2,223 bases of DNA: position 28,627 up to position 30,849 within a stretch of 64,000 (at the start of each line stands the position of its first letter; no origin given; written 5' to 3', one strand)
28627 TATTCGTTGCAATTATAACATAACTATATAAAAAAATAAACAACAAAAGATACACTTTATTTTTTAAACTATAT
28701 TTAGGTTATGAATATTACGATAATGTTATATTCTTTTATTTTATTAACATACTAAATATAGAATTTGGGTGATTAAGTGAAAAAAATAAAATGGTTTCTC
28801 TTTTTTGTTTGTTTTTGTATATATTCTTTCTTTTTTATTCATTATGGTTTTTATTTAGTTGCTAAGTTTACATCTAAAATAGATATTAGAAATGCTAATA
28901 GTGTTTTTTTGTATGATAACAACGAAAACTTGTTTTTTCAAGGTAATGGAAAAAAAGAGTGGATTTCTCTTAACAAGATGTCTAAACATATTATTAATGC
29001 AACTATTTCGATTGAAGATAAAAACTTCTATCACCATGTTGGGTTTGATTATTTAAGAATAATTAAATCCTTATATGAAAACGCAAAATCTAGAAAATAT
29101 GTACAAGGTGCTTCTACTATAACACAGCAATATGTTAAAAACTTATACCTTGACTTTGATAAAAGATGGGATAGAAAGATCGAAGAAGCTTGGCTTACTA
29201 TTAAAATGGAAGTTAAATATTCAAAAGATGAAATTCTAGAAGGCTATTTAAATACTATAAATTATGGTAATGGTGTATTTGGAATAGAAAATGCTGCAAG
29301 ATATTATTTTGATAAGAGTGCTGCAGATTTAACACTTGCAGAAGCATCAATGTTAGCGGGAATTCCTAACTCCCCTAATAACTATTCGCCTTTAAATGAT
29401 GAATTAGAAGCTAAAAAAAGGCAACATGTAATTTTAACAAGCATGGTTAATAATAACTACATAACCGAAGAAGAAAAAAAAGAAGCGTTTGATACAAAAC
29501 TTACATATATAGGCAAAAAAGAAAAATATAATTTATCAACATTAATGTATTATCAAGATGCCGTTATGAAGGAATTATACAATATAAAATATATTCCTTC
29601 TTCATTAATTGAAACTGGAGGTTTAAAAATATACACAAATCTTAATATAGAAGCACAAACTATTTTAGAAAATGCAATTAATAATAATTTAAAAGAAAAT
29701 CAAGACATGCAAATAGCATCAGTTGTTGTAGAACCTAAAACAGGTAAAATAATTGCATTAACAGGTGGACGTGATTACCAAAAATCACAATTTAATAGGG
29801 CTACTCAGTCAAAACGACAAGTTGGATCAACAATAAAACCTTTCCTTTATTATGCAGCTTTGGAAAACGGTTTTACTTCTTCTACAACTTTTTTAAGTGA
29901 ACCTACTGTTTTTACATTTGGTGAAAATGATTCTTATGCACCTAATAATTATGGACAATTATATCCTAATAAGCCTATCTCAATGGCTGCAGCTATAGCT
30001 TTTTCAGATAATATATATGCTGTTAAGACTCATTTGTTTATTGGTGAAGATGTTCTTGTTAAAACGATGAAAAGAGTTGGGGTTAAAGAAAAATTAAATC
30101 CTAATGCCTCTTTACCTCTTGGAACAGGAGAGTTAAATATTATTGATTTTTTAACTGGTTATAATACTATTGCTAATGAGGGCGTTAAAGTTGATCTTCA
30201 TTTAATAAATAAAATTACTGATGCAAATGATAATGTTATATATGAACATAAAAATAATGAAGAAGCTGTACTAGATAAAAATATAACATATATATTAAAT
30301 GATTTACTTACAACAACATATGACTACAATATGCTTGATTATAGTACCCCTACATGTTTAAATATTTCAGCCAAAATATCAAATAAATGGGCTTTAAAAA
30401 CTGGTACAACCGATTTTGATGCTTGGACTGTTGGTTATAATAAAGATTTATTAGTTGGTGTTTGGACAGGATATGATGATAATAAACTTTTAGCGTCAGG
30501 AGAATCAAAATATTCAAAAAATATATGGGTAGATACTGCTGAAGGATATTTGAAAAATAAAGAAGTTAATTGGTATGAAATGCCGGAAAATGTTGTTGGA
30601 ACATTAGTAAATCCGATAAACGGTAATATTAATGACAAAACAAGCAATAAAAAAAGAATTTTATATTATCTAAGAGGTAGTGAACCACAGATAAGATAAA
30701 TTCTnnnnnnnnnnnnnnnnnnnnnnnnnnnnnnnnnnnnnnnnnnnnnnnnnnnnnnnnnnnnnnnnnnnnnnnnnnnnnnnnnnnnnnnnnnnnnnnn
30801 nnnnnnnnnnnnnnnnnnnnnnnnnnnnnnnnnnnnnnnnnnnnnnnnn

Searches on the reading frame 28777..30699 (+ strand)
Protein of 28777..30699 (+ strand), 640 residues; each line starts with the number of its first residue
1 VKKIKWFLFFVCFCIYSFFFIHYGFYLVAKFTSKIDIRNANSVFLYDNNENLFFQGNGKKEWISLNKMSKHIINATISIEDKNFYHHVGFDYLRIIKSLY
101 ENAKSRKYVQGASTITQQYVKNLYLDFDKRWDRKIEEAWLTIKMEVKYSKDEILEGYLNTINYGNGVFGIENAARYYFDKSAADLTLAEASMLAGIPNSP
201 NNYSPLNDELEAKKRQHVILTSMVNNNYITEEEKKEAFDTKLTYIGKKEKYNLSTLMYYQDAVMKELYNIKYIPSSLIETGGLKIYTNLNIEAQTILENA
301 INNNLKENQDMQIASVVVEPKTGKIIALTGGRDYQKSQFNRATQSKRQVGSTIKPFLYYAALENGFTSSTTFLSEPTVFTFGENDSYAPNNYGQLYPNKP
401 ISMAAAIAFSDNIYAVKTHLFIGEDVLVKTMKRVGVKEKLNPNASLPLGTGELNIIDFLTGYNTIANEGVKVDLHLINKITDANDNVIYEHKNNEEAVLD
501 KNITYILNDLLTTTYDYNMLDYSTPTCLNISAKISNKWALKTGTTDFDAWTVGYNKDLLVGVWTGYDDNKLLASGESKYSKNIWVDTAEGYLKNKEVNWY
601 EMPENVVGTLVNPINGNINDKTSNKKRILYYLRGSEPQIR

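Call 5: search_protein_families(library=pfam, proteins=[window:28777-30699:+], max_evalue=0.01)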
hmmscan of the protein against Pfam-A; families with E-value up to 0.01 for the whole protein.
window:28777-30699:+ (640 aa): 2 families
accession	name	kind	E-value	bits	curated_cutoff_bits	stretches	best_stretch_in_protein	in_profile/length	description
PF00912.28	Transgly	-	1.2e-62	211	27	1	57-223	11-177/178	Transglycosylase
PF00905.27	Transpeptidase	-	3.2e-25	89.4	22.1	1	315-567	3-265/299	Penicillin binding protein transpeptidase domain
